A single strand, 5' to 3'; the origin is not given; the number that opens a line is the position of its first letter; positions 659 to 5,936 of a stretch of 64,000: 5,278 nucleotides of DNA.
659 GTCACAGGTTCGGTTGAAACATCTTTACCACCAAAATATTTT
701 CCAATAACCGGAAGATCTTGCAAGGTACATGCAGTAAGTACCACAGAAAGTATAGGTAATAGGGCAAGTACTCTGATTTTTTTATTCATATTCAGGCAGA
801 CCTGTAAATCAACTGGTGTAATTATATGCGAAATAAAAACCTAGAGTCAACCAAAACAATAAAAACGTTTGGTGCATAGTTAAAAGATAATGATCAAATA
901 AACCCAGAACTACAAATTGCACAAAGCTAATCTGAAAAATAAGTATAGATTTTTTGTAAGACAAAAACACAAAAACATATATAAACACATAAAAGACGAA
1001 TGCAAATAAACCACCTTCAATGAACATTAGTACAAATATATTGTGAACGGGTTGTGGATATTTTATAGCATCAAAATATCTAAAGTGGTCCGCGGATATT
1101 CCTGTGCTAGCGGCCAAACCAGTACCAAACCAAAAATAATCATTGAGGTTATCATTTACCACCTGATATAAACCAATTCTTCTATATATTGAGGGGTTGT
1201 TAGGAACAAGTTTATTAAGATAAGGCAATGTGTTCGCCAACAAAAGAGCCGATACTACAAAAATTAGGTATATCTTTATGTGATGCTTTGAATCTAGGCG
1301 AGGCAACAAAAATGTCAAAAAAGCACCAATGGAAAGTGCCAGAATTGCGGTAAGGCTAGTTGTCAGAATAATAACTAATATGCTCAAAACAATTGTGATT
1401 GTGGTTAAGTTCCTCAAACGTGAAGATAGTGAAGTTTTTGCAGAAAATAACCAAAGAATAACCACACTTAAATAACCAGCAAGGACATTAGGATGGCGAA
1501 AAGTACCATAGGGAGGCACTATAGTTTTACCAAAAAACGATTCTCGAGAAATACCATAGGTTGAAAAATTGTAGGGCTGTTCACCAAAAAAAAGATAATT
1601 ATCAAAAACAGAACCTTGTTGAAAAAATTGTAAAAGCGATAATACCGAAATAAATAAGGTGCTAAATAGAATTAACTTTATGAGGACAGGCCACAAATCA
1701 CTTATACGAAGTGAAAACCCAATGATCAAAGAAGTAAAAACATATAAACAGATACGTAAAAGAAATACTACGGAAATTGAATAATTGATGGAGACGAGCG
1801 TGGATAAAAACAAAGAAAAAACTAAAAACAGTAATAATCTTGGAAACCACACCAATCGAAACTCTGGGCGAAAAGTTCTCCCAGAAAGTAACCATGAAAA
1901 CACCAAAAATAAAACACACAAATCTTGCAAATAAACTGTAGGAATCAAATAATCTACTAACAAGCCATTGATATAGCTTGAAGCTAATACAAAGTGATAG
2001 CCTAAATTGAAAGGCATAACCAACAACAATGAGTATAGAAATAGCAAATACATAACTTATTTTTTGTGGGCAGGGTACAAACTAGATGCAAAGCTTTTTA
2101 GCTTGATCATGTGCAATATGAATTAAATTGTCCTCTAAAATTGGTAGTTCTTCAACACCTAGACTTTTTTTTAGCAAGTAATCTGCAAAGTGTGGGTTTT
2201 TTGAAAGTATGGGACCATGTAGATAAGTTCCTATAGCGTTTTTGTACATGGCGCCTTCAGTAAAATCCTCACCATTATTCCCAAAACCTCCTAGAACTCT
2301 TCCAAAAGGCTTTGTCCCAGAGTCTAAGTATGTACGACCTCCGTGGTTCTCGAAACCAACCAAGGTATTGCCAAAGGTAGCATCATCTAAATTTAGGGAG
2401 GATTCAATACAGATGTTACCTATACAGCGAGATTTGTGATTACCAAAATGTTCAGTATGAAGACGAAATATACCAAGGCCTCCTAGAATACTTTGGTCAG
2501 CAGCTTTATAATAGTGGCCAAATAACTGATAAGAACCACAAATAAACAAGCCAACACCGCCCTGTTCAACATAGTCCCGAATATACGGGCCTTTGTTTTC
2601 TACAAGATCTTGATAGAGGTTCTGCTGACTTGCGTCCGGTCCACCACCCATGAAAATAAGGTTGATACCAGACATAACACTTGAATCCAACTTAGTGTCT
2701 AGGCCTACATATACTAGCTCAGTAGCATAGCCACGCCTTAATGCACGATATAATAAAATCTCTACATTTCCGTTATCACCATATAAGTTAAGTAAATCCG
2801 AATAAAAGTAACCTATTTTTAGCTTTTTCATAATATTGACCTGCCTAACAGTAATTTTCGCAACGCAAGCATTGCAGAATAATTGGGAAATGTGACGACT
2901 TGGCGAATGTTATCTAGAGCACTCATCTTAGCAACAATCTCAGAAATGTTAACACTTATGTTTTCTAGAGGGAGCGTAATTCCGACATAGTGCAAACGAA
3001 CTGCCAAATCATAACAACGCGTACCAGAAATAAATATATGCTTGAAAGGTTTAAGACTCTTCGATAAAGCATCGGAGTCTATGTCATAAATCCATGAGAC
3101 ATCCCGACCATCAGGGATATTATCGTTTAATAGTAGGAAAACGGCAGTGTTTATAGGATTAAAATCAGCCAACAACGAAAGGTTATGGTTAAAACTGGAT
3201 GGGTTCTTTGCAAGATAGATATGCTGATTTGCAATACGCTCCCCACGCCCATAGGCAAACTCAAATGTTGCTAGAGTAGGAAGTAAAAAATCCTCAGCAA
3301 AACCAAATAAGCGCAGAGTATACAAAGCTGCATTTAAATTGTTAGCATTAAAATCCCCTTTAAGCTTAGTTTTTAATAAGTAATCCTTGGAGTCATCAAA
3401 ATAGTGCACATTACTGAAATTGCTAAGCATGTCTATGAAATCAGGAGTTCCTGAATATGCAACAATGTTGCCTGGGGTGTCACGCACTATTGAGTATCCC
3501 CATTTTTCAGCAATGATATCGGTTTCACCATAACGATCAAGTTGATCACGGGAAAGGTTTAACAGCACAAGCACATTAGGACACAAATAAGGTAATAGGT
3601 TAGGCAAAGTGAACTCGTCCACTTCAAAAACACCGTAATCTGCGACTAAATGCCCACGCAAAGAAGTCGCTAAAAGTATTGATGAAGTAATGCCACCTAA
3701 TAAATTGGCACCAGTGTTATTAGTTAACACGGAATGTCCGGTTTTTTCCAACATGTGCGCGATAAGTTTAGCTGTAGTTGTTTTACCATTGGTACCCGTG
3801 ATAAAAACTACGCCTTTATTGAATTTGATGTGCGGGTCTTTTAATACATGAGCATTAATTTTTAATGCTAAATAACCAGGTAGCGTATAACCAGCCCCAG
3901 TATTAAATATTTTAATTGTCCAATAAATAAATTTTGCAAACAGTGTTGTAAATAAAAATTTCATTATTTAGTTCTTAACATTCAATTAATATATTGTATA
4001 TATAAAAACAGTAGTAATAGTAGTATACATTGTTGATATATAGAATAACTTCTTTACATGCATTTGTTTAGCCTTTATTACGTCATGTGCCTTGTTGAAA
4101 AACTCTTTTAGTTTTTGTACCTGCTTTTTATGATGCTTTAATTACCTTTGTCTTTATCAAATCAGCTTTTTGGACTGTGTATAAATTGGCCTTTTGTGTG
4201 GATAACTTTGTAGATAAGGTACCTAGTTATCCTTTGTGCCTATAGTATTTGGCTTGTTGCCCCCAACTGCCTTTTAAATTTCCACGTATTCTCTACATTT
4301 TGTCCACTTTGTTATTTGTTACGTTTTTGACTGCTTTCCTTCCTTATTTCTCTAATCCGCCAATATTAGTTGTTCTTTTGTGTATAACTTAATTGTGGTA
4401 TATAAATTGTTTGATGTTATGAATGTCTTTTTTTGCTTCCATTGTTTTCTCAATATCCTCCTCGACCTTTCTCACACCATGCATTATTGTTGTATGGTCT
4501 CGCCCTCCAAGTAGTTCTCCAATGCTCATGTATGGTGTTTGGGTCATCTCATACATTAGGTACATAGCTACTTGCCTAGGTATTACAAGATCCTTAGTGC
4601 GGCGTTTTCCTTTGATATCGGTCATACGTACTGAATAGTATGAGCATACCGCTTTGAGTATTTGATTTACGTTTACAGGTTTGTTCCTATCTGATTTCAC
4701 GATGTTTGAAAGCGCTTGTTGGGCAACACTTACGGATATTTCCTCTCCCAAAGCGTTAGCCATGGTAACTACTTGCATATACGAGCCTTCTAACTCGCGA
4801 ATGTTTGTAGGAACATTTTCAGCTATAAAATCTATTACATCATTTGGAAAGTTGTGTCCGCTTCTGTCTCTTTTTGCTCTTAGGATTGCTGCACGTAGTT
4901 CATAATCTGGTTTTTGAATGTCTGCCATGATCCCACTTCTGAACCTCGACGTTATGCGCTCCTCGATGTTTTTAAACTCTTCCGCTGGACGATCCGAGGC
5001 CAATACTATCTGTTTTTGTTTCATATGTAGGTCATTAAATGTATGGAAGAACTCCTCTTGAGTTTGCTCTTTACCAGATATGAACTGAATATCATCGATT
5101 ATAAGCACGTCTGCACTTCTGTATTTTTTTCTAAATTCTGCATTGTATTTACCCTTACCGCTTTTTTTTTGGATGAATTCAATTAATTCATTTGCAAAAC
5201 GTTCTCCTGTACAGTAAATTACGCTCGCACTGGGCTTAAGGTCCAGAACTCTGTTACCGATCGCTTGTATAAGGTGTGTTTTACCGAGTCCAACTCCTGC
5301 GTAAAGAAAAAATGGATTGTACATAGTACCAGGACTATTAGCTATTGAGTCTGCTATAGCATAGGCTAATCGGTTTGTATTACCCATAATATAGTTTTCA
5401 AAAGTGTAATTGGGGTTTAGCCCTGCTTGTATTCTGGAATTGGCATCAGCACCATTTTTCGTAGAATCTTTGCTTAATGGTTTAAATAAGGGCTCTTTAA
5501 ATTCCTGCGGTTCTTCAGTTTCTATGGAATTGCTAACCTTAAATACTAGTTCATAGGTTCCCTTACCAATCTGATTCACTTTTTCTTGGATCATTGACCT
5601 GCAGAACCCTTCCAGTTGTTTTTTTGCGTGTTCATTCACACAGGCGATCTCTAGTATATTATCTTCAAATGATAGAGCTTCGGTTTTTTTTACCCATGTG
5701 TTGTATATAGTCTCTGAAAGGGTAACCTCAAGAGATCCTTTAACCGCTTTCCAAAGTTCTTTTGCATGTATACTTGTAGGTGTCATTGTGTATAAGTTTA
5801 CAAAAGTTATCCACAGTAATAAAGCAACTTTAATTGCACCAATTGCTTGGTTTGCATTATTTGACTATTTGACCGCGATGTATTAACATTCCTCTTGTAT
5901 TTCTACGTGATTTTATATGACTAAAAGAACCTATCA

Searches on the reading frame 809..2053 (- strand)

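Call 38: search_protein_families(library=pfam, proteins=[window:809-2053:-], max_evalue=0.00001)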
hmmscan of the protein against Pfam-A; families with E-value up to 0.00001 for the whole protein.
window:809-2053:- (414 aa): 1 family
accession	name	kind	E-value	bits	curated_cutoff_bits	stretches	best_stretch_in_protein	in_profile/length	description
PF04932.20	Wzy_C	-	3.6e-12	46.8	31.7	1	220-356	2-149/149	O-Antigen ligase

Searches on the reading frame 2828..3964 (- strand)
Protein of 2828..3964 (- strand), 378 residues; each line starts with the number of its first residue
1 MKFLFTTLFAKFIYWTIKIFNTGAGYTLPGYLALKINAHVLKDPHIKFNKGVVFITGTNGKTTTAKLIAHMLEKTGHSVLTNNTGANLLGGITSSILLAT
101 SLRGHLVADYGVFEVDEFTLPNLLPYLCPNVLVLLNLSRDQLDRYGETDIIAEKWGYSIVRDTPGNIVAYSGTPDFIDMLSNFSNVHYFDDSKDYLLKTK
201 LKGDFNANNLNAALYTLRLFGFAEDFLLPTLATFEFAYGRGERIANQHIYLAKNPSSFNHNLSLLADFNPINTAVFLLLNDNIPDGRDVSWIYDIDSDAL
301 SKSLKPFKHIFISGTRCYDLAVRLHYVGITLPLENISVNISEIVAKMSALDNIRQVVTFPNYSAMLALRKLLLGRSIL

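Call 38: search_protein_families(library=pfam, proteins=[window:2828-3964:-], max_evalue=0.00001)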
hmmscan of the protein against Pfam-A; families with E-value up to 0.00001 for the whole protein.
window:2828-3964:- (378 aa): 2 families
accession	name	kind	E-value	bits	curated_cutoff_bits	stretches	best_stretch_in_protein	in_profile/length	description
PF08353.15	MurT_C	-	1.1e-23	83.8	25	1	251-365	1-110/110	MurT ligase C-terminal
PF08245.18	Mur_ligase_M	-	1.2e-14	55.2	24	1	55-153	1-104/200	Mur ligase middle domain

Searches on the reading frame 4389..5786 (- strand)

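Call 38: search_protein_families(library=pfam, proteins=[window:4389-5786:-], max_evalue=0.00001)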
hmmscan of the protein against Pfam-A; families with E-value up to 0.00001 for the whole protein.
window:4389-5786:- (465 aa): 3 families
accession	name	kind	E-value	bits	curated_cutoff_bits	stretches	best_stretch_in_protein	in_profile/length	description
PF00308.24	Bac_DnaA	-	2.1e-62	210.5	23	1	123-288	1-161/162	Bacterial DnaA ATPAse domain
PF08299.17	Bac_DnaA_C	-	1.2e-27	96.2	31.5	1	374-441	2-69/69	Bacterial dnaA protein helix-turn-helix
PF01695.23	IstB_IS21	-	1.9e-08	34.6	24.1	1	161-274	97-202/238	IstB-like ATP binding protein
